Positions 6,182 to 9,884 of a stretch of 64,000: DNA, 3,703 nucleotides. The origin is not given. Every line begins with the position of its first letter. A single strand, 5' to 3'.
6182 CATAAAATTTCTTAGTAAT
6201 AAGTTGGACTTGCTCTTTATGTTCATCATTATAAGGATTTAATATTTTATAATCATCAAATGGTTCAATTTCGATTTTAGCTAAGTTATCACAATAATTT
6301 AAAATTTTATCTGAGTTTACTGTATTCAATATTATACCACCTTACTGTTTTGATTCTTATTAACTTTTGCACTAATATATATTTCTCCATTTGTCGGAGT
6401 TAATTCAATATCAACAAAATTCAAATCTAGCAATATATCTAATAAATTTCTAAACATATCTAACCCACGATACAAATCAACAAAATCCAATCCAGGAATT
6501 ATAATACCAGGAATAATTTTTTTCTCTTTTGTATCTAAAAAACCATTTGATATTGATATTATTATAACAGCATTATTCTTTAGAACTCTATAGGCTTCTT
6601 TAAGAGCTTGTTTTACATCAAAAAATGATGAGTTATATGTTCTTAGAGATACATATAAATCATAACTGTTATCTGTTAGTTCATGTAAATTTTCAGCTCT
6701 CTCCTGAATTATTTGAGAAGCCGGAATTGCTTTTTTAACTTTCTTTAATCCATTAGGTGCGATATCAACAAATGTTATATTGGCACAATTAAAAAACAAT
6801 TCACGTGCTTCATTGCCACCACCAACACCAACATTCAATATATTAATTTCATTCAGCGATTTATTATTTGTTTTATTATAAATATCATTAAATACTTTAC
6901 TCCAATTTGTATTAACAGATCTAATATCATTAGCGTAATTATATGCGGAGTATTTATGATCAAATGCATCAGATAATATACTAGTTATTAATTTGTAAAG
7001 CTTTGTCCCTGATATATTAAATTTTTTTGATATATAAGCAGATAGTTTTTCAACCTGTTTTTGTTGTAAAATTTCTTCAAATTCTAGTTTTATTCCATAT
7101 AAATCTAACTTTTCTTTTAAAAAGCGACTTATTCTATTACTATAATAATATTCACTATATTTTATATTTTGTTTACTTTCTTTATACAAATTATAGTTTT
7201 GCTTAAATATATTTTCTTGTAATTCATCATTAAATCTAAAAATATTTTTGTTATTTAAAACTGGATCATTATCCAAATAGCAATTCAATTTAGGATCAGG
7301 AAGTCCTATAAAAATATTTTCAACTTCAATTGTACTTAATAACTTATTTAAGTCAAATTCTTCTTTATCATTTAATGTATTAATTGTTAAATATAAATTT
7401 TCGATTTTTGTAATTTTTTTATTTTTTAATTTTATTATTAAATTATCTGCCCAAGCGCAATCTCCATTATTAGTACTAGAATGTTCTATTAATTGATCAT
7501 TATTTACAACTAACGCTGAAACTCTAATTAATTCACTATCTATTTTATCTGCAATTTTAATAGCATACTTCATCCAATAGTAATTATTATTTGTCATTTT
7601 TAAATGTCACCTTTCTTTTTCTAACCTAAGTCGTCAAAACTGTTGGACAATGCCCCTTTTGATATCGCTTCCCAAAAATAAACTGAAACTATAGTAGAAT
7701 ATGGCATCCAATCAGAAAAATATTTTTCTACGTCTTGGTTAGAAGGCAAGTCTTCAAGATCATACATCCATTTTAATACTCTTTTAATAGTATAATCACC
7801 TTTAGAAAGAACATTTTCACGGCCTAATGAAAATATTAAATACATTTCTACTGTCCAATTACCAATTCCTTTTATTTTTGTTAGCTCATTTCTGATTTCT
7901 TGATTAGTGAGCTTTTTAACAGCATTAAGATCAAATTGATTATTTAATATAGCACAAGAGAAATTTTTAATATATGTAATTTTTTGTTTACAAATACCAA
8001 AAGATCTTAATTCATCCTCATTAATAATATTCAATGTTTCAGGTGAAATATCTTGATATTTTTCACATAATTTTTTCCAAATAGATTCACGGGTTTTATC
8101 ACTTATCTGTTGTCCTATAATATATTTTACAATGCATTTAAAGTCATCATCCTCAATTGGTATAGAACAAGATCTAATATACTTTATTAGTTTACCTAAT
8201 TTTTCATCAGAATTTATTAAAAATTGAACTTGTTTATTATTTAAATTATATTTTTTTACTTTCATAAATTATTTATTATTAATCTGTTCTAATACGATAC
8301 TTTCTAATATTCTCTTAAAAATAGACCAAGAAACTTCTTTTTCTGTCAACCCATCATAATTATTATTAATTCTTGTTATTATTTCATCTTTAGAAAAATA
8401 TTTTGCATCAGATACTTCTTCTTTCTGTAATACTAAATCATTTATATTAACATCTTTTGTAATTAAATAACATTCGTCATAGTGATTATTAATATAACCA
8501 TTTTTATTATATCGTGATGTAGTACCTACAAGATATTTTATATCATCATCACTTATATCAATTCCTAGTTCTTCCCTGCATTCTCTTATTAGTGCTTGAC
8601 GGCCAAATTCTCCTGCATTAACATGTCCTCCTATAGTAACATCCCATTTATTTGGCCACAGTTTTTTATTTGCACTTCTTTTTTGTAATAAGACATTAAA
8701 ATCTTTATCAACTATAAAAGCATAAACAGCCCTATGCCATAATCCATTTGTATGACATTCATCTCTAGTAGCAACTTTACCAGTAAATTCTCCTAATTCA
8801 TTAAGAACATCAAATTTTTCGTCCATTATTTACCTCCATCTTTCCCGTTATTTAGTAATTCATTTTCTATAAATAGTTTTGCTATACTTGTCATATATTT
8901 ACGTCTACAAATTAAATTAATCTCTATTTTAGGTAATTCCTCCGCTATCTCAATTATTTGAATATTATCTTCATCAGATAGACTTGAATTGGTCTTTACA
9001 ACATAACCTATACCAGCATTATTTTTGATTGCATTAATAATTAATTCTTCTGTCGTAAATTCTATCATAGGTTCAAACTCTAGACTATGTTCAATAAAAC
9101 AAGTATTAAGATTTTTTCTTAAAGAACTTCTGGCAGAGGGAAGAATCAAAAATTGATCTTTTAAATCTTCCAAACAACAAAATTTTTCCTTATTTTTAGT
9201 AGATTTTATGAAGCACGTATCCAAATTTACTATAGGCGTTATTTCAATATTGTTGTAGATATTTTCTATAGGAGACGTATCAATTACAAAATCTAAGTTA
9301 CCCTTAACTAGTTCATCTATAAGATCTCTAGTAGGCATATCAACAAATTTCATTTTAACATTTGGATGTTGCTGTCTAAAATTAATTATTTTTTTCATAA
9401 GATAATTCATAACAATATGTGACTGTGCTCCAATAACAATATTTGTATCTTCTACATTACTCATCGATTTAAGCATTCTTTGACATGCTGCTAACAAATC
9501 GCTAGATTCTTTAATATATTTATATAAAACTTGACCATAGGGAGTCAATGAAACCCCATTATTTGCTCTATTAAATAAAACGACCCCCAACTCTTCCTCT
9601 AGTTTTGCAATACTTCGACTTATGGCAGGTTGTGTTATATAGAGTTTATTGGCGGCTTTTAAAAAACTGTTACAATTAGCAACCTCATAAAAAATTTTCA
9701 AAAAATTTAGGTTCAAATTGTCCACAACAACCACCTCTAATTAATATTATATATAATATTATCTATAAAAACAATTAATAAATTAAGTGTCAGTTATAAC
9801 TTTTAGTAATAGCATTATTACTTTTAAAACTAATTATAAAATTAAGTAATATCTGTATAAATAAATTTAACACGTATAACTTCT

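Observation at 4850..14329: LysR-centred divergent 12-gene cluster: candidate import, activation and sanitation system for a non-canonical nucleobase or nucleotide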

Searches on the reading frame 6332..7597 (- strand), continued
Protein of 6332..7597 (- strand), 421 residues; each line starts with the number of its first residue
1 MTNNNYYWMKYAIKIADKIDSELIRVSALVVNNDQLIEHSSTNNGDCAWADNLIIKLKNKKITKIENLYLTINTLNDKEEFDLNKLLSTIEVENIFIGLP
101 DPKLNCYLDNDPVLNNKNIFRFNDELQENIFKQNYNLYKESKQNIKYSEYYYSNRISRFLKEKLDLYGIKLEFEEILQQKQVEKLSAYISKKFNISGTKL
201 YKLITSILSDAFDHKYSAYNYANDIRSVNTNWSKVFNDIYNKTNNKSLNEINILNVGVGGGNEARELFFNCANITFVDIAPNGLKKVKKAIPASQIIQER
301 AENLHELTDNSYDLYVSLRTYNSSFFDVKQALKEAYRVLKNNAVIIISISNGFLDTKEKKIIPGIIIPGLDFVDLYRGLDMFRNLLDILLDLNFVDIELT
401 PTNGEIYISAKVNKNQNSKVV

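Call 106: search_protein_families(library=pfam, alignment_id=A4, max_evalue=1)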
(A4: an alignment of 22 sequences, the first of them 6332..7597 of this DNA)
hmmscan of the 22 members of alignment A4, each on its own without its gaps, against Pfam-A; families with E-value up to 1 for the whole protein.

A. member 1, window:6332-7597:- (421 aa): 8 families
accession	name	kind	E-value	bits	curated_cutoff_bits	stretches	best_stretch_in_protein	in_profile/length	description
PF08241.18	Methyltransf_11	-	7.8e-15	55.7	21.2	1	254-347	1-95/95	Methyltransferase domain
PF13649.12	Methyltransf_25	-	3.7e-10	40.8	27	1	253-341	1-95/97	Methyltransferase domain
PF08242.18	Methyltransf_12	-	1.3e-07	32.7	30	1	254-345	1-98/98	Methyltransferase domain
PF01209.24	Ubie_methyltran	-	3.4e-06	27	20.1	1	209-346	10-151/233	ubiE/COQ5 methyltransferase family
PF13847.12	Methyltransf_31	-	1.5e-05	25.1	27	1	251-350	5-112/145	Methyltransferase domain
PF13489.12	Methyltransf_23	-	0.0045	17.2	27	1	246-352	19-121/164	Methyltransferase domain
PF16739.11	CARD_2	-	0.1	13.1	28.2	0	226-250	63-87/93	Caspase recruitment domain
PF05401.17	NodS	-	0.17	12.2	24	1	252-345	46-142/201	Nodulation protein S (NodS)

B. families by the number of members that match (of 22 scanned): 33 families (the first 25 are shown)
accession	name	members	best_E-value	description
PF08241.18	Methyltransf_11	22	7.8e-15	Methyltransferase domain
PF13649.12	Methyltransf_25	22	1.5e-11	Methyltransferase domain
PF08242.18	Methyltransf_12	22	1.1e-07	Methyltransferase domain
PF13847.12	Methyltransf_31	19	3.2e-08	Methyltransferase domain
PF13489.12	Methyltransf_23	17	4.5e-06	Methyltransferase domain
PF05401.17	NodS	16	0.00056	Nodulation protein S (NodS)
PF00383.29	dCMP_cyt_deam_1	12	0.0008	Cytidine and deoxycytidylate deaminase zinc-binding region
PF01209.24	Ubie_methyltran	9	1.1e-08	ubiE/COQ5 methyltransferase family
PF05175.20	MTS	5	0.00033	Methyltransferase small domain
PF20922.3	Anamorsin_N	3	0.023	Anamorsin, N-terminal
PF20449.3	DUF6706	2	0.0029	Family of unknown function (DUF6706)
PF09940.16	DUF2172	2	0.0059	Domain of unknown function (DUF2172)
PF01555.25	N6_N4_Mtase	2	0.0083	DNA methylase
PF22971.2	Ig_VEGFR-1-like_5th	2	0.0091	VEGFR-1-like, immunoglobulin-like domain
PF16250.10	DUF4907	2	0.016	Domain of unknown function (DUF4907)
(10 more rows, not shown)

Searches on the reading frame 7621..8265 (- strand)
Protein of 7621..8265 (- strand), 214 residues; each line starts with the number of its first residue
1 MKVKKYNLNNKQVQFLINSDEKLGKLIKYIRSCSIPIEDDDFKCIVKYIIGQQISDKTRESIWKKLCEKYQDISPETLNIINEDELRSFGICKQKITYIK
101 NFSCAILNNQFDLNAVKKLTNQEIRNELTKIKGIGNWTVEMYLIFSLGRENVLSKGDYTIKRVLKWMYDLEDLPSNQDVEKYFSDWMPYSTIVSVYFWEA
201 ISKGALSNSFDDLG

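Call 3: search_protein_families(library=pfam, proteins=[window:7621-8265:-], max_evalue=0.1)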
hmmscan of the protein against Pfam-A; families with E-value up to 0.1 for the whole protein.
window:7621-8265:- (214 aa): 3 families
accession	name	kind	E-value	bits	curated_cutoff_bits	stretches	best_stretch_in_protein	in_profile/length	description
PF00730.31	HhH-GPD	-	2e-16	60.7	26.2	1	46-188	1-107/108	HhH-GPD superfamily base excision DNA repair protein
PF03020.21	LEM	-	0.062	13.3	24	0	116-130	2-16/40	LEM domain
PF02201.23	SWIB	-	0.09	13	25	0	3-29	31-57/74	SWIB/MDM2 domain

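Call 4: search_protein_families(library=ncbifam, proteins=[window:7621-8265:-], max_evalue=0.1)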
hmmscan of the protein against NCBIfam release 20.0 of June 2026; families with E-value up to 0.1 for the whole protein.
window:7621-8265:- (214 aa): 6 families
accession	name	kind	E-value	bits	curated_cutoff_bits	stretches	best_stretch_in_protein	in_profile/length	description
NF007641.0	PRK10308.1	equivalog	8.3e-06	25.6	229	1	73-198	156-272/285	DNA-3-methyladenine glycosylase 2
NF010494.0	PRK13913.1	equivalog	6.8e-05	22.9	192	1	84-174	84-170/220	3-methyladenine DNA glycosylase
TIGR01083.1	nth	equivalog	0.00037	20.2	211.7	1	40-188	26-166/192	endonuclease III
TIGR01084.1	mutY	equivalog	0.0015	18.1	286.5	1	125-185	106-164/277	A/G-specific adenine glycosylase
NF008132.0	PRK10880.1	equivalog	0.016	14.3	427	1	126-183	110-165/351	A/G-specific adenine glycosylase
NF053634.1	MonDNAglycDR2438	equivalog_domain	0.094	12.3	400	0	48-149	27-131/219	monofunctional DNA glycosylase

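Call 54: search_protein_families(library=padloc, proteins=[window:7621-8265:-], max_evalue=0.01)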
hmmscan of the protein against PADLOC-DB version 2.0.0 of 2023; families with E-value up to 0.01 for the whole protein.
window:7621-8265:- (214 aa): 0 families

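Call 55: search_protein_families(library=phrogs, proteins=[window:7621-8265:-], max_evalue=0.001)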
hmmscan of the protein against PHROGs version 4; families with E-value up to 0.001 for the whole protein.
window:7621-8265:- (214 aa): 0 families

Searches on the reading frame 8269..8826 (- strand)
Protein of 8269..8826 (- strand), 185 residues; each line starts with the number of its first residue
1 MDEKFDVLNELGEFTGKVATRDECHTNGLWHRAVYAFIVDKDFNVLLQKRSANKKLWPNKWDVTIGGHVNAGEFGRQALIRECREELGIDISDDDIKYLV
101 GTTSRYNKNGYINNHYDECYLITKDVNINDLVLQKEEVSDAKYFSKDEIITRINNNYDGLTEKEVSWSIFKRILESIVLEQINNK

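Call 3: search_protein_families(library=pfam, proteins=[window:8269-8826:-], max_evalue=0.1)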
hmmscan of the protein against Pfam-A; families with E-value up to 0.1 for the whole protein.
window:8269-8826:- (185 aa): 3 families
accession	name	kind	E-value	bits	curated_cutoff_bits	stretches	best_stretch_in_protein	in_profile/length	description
PF00293.34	NUDIX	-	8.9e-18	65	21.1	1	31-157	3-127/134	NUDIX domain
PF14815.12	NUDIX_4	-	0.0011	19.2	35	1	35-92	2-54/113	NUDIX domain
PF12503.13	CMV_1a_C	-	0.05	14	25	0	94-132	44-78/84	Cucumber mosaic virus 1a protein C terminal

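Call 4: search_protein_families(library=ncbifam, proteins=[window:8269-8826:-], max_evalue=0.1)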
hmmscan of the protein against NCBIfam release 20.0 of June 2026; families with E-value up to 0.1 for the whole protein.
window:8269-8826:- (185 aa): 19 families
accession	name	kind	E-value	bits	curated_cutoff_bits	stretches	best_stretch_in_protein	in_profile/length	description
NF002995.0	PRK03759.1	equivalog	8.5e-21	74.4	127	1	6-155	10-156/185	isopentenyl-diphosphate Delta-isomerase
TIGR02150.1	IPP_isom_1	equivalog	9.3e-16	58.1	105.8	1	9-149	5-140/159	isopentenyl-diphosphate delta-isomerase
NF011922.0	PRK15393.1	equivalog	2e-15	56.9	152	1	3-155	11-153/182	NUDIX hydrolase YfcD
NF006530.0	PRK08999.1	equivalog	3.8e-10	39.3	245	1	34-107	9-78/315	Nudix family hydrolase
NF041653.1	Nud_hyd_Meth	equivalog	4.3e-09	36.4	300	1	18-95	14-90/170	Nudix hydrolase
NF012016.0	PRK15472.1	equivalog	5e-09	36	95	1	32-150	4-123/141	nucleoside triphosphatase NudI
NF001299.0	PRK00241.1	equivalog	2e-08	34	158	1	42-179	145-257/263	NAD(+) diphosphatase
NF007834.0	PRK10546.1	equivalog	2.8e-08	33.6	156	1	34-92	6-62/135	pyrimidine (deoxy)nucleoside triphosphate diphosphatase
TIGR00586.1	mutt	equivalog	2e-06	27.8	97.9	1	37-92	11-64/129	8-oxo-dGTP diphosphatase MutT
NF008044.0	PRK10776.1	equivalog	2e-05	24.5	148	1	38-93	11-64/130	8-oxo-dGTP diphosphatase MutT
NF041652.1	Nud_hyd_Dein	equivalog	2.1e-05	24.8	200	1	31-149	13-127/152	Nudix hydrolase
NF006961.0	PRK09438.1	equivalog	9.7e-05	21.9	103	1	34-97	11-69/151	dihydroneopterin triphosphate diphosphatase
NF001936.0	PRK00714.1-3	equivalog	0.0012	18.8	118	1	34-90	10-65/155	RNA pyrophosphohydrolase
NF001938.0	PRK00714.1-5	equivalog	0.0026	17.2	116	1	30-90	12-75/172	RNA pyrophosphohydrolase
NF001937.0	PRK00714.1-4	equivalog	0.003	17.2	139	1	36-103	13-72/161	RNA pyrophosphohydrolase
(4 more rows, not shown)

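Call 54: search_protein_families(library=padloc, proteins=[window:8269-8826:-], max_evalue=0.01)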
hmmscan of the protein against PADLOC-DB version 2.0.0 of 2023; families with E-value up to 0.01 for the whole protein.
window:8269-8826:- (185 aa): 1 family
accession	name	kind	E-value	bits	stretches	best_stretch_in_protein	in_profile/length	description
PDLC04899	PDC-S07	-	5.2e-11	40.3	1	34-122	9-92/135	-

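Call 55: search_protein_families(library=phrogs, proteins=[window:8269-8826:-], max_evalue=0.001)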
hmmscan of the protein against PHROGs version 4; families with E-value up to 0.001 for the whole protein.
window:8269-8826:- (185 aa): 4 families
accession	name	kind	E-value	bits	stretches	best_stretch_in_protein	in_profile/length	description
phrog_1198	-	other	4.7e-17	63.6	1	31-159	37-161/253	MutT/NUDIX hydrolase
phrog_19657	-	other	1e-10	42.9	1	59-157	59-158/176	nudix hydrolase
phrog_1185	-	other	1e-05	26.1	1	58-107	178-227/301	nudix hydrolase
phrog_15528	-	head and packaging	3.2e-05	23.5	1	33-152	523-626/794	portal protein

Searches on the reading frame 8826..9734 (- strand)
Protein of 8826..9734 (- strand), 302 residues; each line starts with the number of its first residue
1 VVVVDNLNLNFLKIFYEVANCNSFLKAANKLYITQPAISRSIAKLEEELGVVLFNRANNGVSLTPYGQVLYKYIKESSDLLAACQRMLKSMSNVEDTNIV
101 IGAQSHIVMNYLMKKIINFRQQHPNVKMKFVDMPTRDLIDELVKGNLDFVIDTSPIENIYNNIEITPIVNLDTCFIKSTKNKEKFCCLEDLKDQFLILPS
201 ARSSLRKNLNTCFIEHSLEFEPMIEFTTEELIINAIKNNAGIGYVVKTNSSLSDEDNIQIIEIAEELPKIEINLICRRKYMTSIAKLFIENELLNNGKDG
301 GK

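Call 3: search_protein_families(library=pfam, proteins=[window:8826-9734:-], max_evalue=0.1)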
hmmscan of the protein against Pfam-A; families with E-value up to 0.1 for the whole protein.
window:8826-9734:- (302 aa): 5 families
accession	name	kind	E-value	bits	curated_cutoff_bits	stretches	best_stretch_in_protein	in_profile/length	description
PF00126.33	HTH_1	-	1.6e-21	76.4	26.6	1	9-68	1-60/60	Bacterial regulatory helix-turn-helix protein, lysR family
PF03466.25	LysR_substrate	-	1.8e-18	67.2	28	1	98-290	7-202/209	LysR substrate binding domain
PF12849.12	PBP_like_2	-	0.027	14.7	27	0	110-156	25-68/267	PBP superfamily domain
PF08490.17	DUF1744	-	0.054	12.6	27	0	71-131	33-92/399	Domain of unknown function (DUF1744)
PF00497.25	SBP_bac_3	-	0.055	13.7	26.4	0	124-154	36-66/132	Bacterial extracellular solute-binding proteins, family 3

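Call 4: search_protein_families(library=ncbifam, proteins=[window:8826-9734:-], max_evalue=0.1)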
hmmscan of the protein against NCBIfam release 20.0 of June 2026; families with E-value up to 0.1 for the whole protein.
window:8826-9734:- (302 aa): 60 families (the best 25 are shown)
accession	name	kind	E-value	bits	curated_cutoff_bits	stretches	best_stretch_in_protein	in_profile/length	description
NF040786.1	LysR_Sec_metab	equivalog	5.1e-38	130.8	250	1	7-286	1-288/298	selenium metabolism-associated LysR family transcriptional regulator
NF047520.1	trans_act_CidR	equivalog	3.1e-35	121.8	415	1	9-290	3-286/292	cidABC operon transcriptional activator CidR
TIGR03339.1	phn_lysR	subfamily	7.8e-32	110.6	341.1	1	12-280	2-266/279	aminoethylphosphonate catabolism associated LysR family transcriptional regulator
NF053705.1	TransRegGltCGpos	equivalog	8.5e-32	110.6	350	1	9-272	3-266/300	glutamate biosynthesis transcriptional regulator GltC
NF008416.0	PRK11242.1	equivalog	4.8e-30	104.9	277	1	12-290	6-285/300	transcriptional regulator CynR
TIGR02424.1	TF_pcaQ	equivalog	1.3e-29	103.1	303.8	1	7-225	3-225/300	pca operon transcription factor PcaQ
NF007667.0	PRK10341.1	equivalog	8.9e-29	100.5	308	1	12-284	12-285/312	transcriptional regulator TdcA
NF045775.1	acetoin_reg_AlsR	exception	1.7e-28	100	430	1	8-256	2-253/290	acetoin biosynthesis transcriptional regulator AlsR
NF007307.0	PRK09791.1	equivalog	9.5e-28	97.2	336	1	6-281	4-281/302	LysR family transcriptional regulator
NF008352.0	PRK11139.1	subfamily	7.4e-27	94.2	288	1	9-245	8-239/305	transcriptional regulator GcvA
NF008722.0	PRK11716.1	equivalog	1.1e-26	93.6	246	1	8-281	2-278/293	HTH-type transcriptional activator IlvY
NF047711.1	PutUtilRegPtrR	equivalog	3e-25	88.9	400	1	8-289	2-279/283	putrescine utilization regulator PtrR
NF040709.1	benzoate_BenM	exception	3.8e-25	88.8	600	1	8-251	2-249/299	benzoate utilization transcription regulator BenM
NF040710.1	benzoate_CatM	exception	1.4e-23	83.6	580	1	8-150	2-143/293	cis,cis-muconate-binding transcription regulator CatM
NF009327.0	PRK12684.1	subfamily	1.5e-23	83.5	402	1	8-290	2-289/313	CysB family HTH-type transcriptional regulator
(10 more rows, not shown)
